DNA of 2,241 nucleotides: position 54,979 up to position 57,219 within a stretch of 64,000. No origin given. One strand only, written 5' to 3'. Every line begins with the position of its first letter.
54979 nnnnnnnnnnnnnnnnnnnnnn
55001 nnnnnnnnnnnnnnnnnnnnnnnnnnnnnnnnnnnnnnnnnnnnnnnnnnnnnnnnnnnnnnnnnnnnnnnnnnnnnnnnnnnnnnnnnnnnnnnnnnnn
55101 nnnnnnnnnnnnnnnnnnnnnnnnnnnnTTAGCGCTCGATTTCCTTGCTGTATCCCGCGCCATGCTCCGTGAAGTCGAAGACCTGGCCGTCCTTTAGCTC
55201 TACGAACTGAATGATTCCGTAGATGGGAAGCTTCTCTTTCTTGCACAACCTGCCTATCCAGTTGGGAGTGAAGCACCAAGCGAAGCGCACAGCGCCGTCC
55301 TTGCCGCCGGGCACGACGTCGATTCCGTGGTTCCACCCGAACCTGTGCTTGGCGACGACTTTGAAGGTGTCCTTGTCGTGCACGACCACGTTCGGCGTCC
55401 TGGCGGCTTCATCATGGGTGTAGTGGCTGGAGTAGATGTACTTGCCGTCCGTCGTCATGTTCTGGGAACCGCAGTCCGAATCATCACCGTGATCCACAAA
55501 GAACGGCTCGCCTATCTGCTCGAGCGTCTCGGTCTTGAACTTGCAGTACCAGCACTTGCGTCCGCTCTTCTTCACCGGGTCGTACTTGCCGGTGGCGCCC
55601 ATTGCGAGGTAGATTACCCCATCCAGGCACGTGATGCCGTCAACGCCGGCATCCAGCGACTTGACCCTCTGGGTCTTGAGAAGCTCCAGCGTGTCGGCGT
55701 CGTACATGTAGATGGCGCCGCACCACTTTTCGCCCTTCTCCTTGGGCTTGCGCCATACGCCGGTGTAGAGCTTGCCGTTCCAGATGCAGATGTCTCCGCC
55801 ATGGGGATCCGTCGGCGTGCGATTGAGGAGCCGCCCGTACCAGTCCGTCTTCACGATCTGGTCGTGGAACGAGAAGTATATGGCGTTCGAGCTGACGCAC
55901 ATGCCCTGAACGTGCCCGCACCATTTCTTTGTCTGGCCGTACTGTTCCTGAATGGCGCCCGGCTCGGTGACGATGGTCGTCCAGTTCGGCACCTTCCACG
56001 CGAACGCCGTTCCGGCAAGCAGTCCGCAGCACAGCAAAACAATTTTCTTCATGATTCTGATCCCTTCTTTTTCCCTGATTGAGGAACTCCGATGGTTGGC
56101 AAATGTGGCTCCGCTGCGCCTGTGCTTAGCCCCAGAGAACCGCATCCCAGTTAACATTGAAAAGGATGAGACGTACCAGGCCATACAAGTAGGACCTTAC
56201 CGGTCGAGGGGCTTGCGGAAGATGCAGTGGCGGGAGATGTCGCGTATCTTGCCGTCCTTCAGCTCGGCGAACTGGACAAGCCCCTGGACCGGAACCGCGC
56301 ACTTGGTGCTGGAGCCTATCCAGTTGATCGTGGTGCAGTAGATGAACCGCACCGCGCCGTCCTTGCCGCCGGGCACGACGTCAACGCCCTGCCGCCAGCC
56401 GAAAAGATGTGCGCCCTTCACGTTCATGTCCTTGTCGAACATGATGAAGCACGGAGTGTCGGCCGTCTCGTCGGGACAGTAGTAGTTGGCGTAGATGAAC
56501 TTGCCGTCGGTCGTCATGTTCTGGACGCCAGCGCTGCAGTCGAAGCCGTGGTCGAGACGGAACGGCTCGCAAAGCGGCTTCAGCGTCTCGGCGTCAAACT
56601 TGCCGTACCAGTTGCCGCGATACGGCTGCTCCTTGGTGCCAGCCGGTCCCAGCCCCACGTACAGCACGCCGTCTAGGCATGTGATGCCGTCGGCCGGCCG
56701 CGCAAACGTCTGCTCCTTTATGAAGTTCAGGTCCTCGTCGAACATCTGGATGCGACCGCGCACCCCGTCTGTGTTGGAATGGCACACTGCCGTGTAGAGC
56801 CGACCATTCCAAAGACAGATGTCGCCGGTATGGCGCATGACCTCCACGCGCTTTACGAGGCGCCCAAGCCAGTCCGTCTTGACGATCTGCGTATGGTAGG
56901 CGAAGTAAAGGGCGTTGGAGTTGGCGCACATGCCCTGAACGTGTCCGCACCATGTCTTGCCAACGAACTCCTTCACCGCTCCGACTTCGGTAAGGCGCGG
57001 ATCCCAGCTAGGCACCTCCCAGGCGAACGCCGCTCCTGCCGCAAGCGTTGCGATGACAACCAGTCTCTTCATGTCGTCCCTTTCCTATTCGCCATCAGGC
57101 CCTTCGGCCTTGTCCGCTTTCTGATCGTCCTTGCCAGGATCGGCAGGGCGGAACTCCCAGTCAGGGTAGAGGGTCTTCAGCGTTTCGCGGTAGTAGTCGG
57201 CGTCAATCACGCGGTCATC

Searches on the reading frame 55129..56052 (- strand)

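Call 5: search_protein_families(library=pfam, proteins=[window:55129-56052:-], max_evalue=1)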
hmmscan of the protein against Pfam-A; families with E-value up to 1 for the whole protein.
window:55129-56052:- (307 aa): 0 families

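Call 7: search_protein_families(library=ncbifam, proteins=[window:55129-56052:-], max_evalue=1)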
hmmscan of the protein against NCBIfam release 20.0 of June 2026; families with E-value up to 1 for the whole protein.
window:55129-56052:- (307 aa): 1 family
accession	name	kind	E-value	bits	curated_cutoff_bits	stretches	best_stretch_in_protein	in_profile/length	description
NF052460.1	L-NosZ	equivalog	0.0031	16.1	700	1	186-252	126-187/480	clade III lactonase-type nitrous-oxide reductase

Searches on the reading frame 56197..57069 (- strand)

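Call 5: search_protein_families(library=pfam, proteins=[window:56197-57069:-], max_evalue=1)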
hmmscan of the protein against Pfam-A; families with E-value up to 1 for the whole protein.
window:56197-57069:- (290 aa): 0 families

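Call 7: search_protein_families(library=ncbifam, proteins=[window:56197-57069:-], max_evalue=1)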
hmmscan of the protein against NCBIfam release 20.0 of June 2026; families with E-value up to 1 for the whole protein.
window:56197-57069:- (290 aa): 1 family
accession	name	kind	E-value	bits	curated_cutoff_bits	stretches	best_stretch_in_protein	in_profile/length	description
NF038356.1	actino_DLW39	hypoth_equivalog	0.82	9.6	24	0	1-17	1-17/38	DLW-39 family protein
